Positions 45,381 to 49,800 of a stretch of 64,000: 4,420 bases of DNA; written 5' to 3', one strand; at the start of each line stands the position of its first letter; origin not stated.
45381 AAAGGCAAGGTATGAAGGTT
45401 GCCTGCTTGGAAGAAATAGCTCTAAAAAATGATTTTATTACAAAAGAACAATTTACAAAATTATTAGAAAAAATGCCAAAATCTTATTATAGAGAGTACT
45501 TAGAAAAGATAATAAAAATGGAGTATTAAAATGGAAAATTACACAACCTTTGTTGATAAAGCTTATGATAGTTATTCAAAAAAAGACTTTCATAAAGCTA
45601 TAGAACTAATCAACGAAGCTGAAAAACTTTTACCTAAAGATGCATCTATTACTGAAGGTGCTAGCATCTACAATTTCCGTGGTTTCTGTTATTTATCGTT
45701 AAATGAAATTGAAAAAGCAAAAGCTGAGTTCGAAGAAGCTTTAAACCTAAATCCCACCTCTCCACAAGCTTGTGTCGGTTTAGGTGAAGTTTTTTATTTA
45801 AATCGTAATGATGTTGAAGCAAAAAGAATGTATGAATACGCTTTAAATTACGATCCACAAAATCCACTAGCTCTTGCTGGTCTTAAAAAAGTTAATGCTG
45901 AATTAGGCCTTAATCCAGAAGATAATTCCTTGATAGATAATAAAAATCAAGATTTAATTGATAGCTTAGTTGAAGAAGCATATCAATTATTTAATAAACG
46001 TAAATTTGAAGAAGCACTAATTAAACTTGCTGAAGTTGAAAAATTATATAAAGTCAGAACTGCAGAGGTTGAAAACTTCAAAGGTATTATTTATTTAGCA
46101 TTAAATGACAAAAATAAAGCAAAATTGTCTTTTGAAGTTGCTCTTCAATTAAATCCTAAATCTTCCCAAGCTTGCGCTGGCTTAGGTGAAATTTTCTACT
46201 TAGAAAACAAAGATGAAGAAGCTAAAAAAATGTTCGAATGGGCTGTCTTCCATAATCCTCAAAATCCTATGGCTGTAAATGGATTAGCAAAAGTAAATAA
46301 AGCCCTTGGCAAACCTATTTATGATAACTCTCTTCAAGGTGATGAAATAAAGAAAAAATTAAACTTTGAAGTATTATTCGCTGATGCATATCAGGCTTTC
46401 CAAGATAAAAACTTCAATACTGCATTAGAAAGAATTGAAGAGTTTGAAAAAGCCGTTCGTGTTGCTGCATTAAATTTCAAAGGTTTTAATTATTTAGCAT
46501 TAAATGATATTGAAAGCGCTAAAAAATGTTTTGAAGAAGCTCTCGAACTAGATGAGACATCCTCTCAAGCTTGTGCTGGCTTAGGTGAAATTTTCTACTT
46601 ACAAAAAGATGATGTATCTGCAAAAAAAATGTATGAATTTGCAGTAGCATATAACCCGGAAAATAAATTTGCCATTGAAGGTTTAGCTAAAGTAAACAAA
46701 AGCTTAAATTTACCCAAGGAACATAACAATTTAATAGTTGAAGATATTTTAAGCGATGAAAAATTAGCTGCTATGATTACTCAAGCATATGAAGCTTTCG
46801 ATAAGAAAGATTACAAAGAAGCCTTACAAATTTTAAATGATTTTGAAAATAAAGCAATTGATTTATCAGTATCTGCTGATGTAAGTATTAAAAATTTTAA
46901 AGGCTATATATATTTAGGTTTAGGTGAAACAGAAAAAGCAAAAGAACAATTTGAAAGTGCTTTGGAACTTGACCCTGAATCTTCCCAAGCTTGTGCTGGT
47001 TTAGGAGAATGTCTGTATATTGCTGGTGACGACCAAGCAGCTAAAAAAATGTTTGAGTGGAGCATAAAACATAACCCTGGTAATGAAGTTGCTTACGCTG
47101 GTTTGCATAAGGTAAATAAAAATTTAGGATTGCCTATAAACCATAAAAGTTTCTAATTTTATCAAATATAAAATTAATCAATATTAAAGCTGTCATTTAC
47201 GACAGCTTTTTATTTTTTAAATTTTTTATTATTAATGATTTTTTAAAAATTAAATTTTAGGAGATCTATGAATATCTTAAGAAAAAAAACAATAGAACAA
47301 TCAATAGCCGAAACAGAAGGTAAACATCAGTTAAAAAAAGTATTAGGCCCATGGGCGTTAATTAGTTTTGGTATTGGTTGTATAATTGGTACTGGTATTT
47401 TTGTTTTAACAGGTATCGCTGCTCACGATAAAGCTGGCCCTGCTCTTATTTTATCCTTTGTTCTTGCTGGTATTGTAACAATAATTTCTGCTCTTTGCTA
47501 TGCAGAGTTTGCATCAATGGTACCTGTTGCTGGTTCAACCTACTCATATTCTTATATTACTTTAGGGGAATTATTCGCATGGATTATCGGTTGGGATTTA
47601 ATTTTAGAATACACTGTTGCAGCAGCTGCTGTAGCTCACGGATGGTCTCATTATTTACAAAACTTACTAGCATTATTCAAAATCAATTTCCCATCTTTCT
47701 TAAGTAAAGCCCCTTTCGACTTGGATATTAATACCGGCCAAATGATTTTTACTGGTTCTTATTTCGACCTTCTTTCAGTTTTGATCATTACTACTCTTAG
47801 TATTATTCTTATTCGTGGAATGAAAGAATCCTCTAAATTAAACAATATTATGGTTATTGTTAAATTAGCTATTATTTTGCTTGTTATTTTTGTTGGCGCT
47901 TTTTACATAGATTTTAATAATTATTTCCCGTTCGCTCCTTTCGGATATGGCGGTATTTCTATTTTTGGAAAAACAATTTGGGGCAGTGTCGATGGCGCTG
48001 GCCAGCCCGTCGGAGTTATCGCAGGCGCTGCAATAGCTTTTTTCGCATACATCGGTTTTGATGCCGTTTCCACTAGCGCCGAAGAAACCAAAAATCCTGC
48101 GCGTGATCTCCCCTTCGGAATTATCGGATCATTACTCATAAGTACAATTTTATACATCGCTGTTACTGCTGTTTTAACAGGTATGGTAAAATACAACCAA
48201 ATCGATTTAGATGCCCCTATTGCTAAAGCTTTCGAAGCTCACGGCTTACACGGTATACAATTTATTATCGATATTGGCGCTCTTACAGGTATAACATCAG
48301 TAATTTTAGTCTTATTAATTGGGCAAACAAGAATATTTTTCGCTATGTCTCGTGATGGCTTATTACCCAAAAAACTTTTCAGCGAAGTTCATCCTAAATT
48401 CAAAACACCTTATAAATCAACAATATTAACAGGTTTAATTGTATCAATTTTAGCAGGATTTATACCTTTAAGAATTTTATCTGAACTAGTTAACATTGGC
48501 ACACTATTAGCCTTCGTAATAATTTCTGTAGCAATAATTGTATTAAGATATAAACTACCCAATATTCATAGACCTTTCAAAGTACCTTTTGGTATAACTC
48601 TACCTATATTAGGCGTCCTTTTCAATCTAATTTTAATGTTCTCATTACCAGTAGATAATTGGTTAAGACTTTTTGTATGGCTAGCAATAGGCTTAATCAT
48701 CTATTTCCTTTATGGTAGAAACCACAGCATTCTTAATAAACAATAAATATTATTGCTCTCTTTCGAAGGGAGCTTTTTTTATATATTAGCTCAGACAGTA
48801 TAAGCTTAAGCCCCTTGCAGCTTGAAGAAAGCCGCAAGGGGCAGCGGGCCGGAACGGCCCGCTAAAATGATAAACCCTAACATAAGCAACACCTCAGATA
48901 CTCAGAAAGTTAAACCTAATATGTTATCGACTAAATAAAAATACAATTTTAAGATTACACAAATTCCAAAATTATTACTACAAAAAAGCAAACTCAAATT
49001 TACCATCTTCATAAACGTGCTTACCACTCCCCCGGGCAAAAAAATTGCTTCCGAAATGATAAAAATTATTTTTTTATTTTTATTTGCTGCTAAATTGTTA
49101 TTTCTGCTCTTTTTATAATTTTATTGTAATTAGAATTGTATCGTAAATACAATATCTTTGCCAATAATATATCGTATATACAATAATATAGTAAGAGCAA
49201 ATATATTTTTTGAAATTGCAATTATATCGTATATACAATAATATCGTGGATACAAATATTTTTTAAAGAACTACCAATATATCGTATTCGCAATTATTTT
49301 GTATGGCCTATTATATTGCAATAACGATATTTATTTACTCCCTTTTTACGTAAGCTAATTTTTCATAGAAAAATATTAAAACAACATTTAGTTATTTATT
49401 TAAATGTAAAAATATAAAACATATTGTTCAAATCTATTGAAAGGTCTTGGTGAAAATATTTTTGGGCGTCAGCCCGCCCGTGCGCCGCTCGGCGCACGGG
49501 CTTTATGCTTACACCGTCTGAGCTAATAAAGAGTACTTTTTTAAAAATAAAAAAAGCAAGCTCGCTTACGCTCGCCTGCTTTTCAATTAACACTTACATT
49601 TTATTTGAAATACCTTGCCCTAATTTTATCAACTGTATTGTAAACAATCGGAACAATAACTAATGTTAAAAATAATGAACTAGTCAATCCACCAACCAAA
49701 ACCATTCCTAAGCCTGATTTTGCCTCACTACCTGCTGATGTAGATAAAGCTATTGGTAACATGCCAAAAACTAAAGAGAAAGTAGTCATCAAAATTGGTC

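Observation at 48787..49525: Copy B of the same element, longer and mirror-inverted, between the APC permease and the RND pump gene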

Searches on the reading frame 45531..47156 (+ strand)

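Call 11: search_protein_families(library=pfam, proteins=[window:45531-47156:+])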
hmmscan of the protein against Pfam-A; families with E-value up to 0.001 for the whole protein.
window:45531-47156:+ (541 aa): 24 families
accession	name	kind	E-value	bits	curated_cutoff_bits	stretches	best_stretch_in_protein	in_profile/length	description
PF07719.23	TPR_2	-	2.3e-38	127.5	27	3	45-76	2-33/34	Tetratricopeptide repeat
PF00515.34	TPR_1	-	5e-34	115.2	27.8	3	44-76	1-33/34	Tetratricopeptide repeat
PF13181.12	TPR_8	-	2.4e-27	93.1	25.7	3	455-483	5-33/34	Tetratricopeptide repeat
PF14559.12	TPR_19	-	5.8e-24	84.6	25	2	462-524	2-63/68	Tetratricopeptide repeat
PF13428.12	TPR_14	-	1.1e-22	78.6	23.5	0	458-493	8-43/44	Tetratricopeptide repeat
PF23914.1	TPR_CcmH_CycH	-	2.2e-22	80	42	0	458-521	57-123/158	Cytochrome c-type biogenesis protein H TPR domain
PF13432.12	TPR_16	-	1.3e-21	77.1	32.7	1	458-504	4-50/65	Tetratricopeptide repeat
PF13414.12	TPR_11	-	6.7e-17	61.4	26.8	1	54-90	4-40/42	TPR repeat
PF13424.12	TPR_12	-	1.8e-15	57.3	30.1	0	293-342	24-76/77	Tetratricopeptide repeat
PF13174.12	TPR_6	-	4.5e-12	46.2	26.3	0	458-484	7-33/33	Tetratricopeptide repeat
PF13371.12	TPR_9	-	2.3e-10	40.8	35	0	50-80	35-65/73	Tetratricopeptide repeat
PF09976.15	TPR_21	-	5.8e-09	36.4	25.5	0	423-483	124-178/193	Tetratricopeptide repeat-like domain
PF12569.14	NatA_aux_su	-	1e-08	35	33.3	0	424-509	16-97/515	N-terminal acetyltransferase A, auxiliary subunit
PF13431.12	TPR_17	-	6.9e-08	32.6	24.4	0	474-505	2-33/34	Tetratricopeptide repeat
PF25060.1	ARM_TT21_2nd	-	1.2e-07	31.9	27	0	429-508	36-113/270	Tetratricopeptide repeat protein 21 second ARM domain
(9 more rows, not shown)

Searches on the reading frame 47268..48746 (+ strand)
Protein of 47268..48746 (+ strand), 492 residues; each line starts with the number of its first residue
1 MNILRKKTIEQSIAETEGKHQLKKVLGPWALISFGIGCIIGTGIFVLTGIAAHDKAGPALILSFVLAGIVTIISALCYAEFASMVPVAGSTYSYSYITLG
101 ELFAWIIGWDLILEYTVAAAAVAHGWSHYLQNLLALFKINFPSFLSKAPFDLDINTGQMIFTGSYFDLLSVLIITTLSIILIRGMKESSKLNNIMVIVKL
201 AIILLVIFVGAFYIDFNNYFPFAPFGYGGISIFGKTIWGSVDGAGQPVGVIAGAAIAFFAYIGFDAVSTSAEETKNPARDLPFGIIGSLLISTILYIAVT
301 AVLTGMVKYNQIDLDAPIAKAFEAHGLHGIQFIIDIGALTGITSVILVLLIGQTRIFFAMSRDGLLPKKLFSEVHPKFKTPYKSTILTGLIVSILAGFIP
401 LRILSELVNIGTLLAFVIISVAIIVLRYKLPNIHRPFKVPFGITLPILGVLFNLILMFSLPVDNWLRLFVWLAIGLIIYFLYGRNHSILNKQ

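Call 11: search_protein_families(library=pfam, proteins=[window:47268-48746:+])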
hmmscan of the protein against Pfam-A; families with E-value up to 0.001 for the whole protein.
window:47268-48746:+ (492 aa): 3 families
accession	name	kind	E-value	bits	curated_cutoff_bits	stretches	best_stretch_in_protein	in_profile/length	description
PF13520.12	AA_permease_2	-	2.4e-60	205.1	27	1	26-462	1-406/427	Amino acid permease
PF00324.27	AA_permease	-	2.8e-47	161.9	24.6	1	32-459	3-419/470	Amino acid permease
PF13906.12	AA_permease_C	-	1.1e-13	51.5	27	1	437-487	1-51/51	C-terminus of AA_permease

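Call 42: find_encoding_contigs(protein=window:47268-48746:+, flank=10000, max_places=6)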
Protein window:47268-48746:+ (492 aa): 7 contigs read that carry it; 2 places shown.
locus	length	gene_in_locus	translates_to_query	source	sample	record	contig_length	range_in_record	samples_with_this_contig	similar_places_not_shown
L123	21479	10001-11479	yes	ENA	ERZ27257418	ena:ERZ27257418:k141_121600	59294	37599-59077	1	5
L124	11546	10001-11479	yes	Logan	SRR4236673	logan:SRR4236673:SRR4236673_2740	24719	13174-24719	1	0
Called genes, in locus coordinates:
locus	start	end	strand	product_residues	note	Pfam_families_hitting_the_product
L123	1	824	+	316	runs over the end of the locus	-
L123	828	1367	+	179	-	PF02075:RuvC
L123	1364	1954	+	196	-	PF01330:RuvA_N, PF00633:HHH (faint), PF14520:HHH_5, PF07499:RuvA_C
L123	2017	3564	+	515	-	PF00171:Aldedh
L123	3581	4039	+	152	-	PF01978:TrmB (weak), PF12802:MarR_2, PF01047:MarR, PF13412:HTH_24 (weak), PF13463:HTH_27, PF01325:Fe_dep_repress (weak), PF09339:HTH_IclR (weak)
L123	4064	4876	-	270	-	PF00106:adh_short, PF13561:adh_short_C2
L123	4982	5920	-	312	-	PF00890:FAD_binding_2 (faint), PF01134:GIDA (faint), PF01266:DAO (faint), PF03486:HI0933_like (faint), PF07992:Pyr_redox_2, PF13450:NAD_binding_8 (faint), PF13738:Pyr_redox_3, PF00070:Pyr_redox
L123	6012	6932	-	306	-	PF08331:QueG_DUF1730, PF13187:Fer4_9 (faint), PF00037:Fer4 (faint), PF12838:Fer4_7 (weak), PF13237:Fer4_10 (faint), PF13484:Fer4_16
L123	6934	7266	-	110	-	PF00355:Rieske, PF13806:Rieske_2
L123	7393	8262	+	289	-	PF00483:NTP_transferase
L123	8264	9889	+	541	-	PF00515:TPR_1 (faint), PF07870:DUF1657 (faint), PF12569:NatA_aux_su (faint), PF12895:ANAPC3 (faint), PF13174:TPR_6 (faint), PF07719:TPR_2 (weak), PF13181:TPR_8 (weak), PF14559:TPR_19 (weak), +12 more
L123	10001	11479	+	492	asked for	PF00324:AA_permease, PF13520:AA_permease_2, PF13906:AA_permease_C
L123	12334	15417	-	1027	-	PF00873:ACR_tran, PF03176:MMPL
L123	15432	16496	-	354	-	PF25917:BSH_RND, PF25973:BSH_CzcB (weak), PF25885:HH_EMRA (weak), PF25954:Beta-barrel_RND_2, PF25990:Beta-barrel_YknX, PF25967:RND-MFP_C, PF25975:CzcB_C (weak), PF25989:YknX_C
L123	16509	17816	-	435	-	PF02321:OEP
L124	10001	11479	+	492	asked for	PF00324:AA_permease, PF13520:AA_permease_2, PF13906:AA_permease_C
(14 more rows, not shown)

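Call 43: find_homologous_proteins(query=window:47268-48746:+, max_evalue=1e-100)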
Query window:47268-48746:+ (492 aa): 7953 proteins with E <= 1e-100 among 8000 candidates; the best 120 are listed.
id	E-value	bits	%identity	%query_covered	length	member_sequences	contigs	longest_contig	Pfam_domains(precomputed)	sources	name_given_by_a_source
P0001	0.0e+0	1056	100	100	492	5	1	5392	PF13906.13,PF13520.13,PF00324.28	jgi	jgi:APA family basic amino acid/polyamine antiporter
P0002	2.4e-272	922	86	100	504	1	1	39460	PF13906.13,PF13520.13,PF00324.28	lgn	-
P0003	4.6e-266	902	84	100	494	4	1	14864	PF13906.13,PF13520.13,PF00324.28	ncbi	-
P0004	9.8e-242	821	73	100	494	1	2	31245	PF13906.13,PF13520.13,PF00324.28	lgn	-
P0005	1.5e-205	702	64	99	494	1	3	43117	PF13906.13,PF13520.13,PF00324.28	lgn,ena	-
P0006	1.5e-205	702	64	99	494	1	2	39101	PF13906.13,PF13520.13,PF00324.28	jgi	-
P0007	3.2e-205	701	64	99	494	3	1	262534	PF13906.13,PF13520.13,PF00324.28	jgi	-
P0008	2.4e-203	695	63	100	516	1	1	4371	PF13906.13,PF13520.13,PF00324.28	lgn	-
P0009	1.3e-201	689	62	100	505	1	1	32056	PF13906.13,PF13520.13,PF00324.28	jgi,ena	jgi:APA family basic amino acid/polyamine antiporter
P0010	1.0e-200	686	61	100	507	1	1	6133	PF13906.13,PF13520.13,PF00324.28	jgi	jgi:basic amino acid/polyamine antiporter, APA family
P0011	1.2e-199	683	61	100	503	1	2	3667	PF13906.13,PF13520.13,PF00324.28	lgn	-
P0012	1.6e-199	682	61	99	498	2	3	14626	PF13906.13,PF13520.13,PF00324.28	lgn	-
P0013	1.9e-199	682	62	100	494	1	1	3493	PF13906.13,PF13520.13,PF00324.28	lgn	-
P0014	2.2e-199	682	61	100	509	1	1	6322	PF13906.13,PF13520.13,PF00324.28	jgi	jgi:APA family basic amino acid/polyamine antiporter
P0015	2.8e-199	681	60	100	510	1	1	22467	PF13906.13,PF13520.13,PF00324.28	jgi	jgi:APA family basic amino acid/polyamine antiporter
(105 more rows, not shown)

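Call 44: find_encoding_contigs(protein=P0002, flank=6000, max_places=3)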
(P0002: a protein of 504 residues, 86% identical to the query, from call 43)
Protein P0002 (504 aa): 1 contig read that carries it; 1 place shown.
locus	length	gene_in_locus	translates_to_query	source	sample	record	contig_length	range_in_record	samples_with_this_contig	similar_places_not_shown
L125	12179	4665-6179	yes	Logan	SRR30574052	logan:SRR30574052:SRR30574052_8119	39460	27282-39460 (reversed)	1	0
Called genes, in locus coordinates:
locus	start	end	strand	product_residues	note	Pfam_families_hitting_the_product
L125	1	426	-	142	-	?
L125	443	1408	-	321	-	PF08331:QueG_DUF1730, PF13237:Fer4_10 (faint), PF13484:Fer4_16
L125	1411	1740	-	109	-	PF00355:Rieske, PF13806:Rieske_2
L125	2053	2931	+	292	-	PF00483:NTP_transferase, PF12804:NTP_transf_3 (weak)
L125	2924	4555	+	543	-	PF12895:ANAPC3 (faint), PF13174:TPR_6 (faint), PF13181:TPR_8 (faint), PF13414:TPR_11 (faint), PF00515:TPR_1 (weak), PF07719:TPR_2 (weak), PF14559:TPR_19 (weak), PF14559:TPR_19, +11 more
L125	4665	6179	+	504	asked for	PF00324:AA_permease, PF13520:AA_permease_2, PF13906:AA_permease_C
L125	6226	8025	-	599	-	PF13424:TPR_12 (faint), PF00211:Guanylate_cyc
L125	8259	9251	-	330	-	PF01032:FecCD, PF00950:ABC-3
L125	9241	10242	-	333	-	PF01018:GTP1_OBG, PF01926:MMR_HSR1, PF02421:FeoB_N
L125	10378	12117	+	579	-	PF00664:ABC_membrane, PF02463:SMC_N (weak), PF00005:ABC_tran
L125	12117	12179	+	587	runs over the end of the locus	PF00664:ABC_membrane, PF00005:ABC_tran, PF13401:AAA_22 (faint)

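Call 45: find_encoding_contigs(protein=P0003, flank=6000, max_places=3)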
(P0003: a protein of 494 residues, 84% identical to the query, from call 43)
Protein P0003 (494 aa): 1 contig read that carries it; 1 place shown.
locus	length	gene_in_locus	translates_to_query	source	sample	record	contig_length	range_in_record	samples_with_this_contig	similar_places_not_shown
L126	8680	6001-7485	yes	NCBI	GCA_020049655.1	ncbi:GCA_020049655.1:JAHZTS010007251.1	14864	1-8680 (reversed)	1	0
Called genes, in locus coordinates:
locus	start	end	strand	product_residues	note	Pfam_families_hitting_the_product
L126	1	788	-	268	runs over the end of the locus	PF00106:adh_short, PF08659:KR (faint), PF13561:adh_short_C2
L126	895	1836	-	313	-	PF00890:FAD_binding_2 (faint), PF01134:GIDA (faint), PF03486:HI0933_like (faint), PF07992:Pyr_redox_2, PF13450:NAD_binding_8 (faint), PF13738:Pyr_redox_3, PF00070:Pyr_redox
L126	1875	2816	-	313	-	PF08331:QueG_DUF1730, PF00037:Fer4 (faint), PF13237:Fer4_10 (faint), PF25160:LdpA_Fe-S-bd (faint), PF13484:Fer4_16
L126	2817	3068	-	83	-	PF00355:Rieske, PF13806:Rieske_2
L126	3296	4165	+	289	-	PF00483:NTP_transferase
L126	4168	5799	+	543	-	PF00515:TPR_1 (weak), PF07719:TPR_2 (weak), PF13414:TPR_11 (weak), PF14559:TPR_19, PF00515:TPR_1 (weak), PF13181:TPR_8 (weak), PF13432:TPR_16 (weak), PF14559:TPR_19, +16 more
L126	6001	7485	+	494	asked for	PF00324:AA_permease, PF13520:AA_permease_2, PF13906:AA_permease_C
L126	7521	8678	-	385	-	?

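Call 46: find_encoding_contigs(protein=P0004, flank=6000, max_places=3)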
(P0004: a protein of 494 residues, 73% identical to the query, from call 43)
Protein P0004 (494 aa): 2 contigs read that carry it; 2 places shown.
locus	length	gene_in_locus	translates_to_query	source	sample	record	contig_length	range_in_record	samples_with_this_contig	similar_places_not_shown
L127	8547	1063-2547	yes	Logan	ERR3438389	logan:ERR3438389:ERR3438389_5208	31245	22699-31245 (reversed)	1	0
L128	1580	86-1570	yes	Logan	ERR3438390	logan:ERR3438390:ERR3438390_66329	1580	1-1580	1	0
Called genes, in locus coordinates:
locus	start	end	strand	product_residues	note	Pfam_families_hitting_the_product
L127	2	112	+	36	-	?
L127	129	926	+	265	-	PF00460:Flg_bb_rod, PF22692:LlgE_F_G_D1, PF06429:Flg_bbr_C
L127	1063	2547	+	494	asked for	PF13520:AA_permease_2, PF00324:AA_permease, PF13906:AA_permease_C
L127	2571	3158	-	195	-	-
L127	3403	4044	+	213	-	PF03748:FliL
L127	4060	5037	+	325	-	PF02154:FliM, PF01052:FliMN_C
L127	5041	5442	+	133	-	PF28396:SepQ_C, PF01052:FliMN_C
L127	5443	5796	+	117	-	PF04347:FliO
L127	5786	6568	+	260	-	PF00813:FliP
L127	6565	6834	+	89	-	PF01313:Bac_export_3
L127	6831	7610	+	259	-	PF01311:Bac_export_1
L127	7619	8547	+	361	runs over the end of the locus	PF01312:Bac_export_2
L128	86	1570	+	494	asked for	PF13520:AA_permease_2, PF00324:AA_permease, PF13906:AA_permease_C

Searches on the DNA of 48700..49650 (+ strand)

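Call 38: search_rna_families(source=window, start=48700, end=49650, threshold=evalue, max_evalue=10)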
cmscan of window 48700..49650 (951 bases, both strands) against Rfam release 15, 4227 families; matches with E-value up to 10: 6.
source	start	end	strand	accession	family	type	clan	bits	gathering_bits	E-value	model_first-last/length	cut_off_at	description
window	48727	48784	+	RF02371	PyrG_leader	Cis-reg; leader;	-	25.9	65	0.52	1-78/78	no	PyrG leader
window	48700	48788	+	RF00557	L10_leader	Cis-reg; leader;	-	19.4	44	1.2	65-138/138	5'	Ribosomal protein L10 leader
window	48734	48780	+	RF02398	sau-6072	Gene; sRNA;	-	16.5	50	2.3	1-53/53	no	Staphylococcus sRNA sau-6072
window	49542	49622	-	RF00558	L20_leader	Cis-reg; leader;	-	16.3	58.7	2.8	1-127/127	no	Ribosomal protein L20 leader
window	49550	49621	-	RF02057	STnc40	Gene; sRNA;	-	16.2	45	9.5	1-70/70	no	Salmonella enterica sRNA STnc40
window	48799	48830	-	RF03031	ssnA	Cis-reg;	-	15.5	37.3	0.66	1-48/48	no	ssnA RNA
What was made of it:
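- On Known RNA families (Rfam 15): Only chance-level hits on the flanking terminators (call 38).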

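Call 77: search_dna_similar(query=window:48787-49525:+, collection=plasmids, mode=distant, max_rows=10)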
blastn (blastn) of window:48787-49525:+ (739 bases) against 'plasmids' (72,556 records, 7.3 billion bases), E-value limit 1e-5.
No match.

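Call 78: search_dna_similar(query=window:48787-49525:+, collection=phages, mode=distant, max_rows=10)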
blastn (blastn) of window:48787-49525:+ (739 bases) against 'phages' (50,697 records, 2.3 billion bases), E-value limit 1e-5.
No match.
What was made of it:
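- Tried and rejected: Similar DNA in annotated plasmids and phages: none (calls 77, 78).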
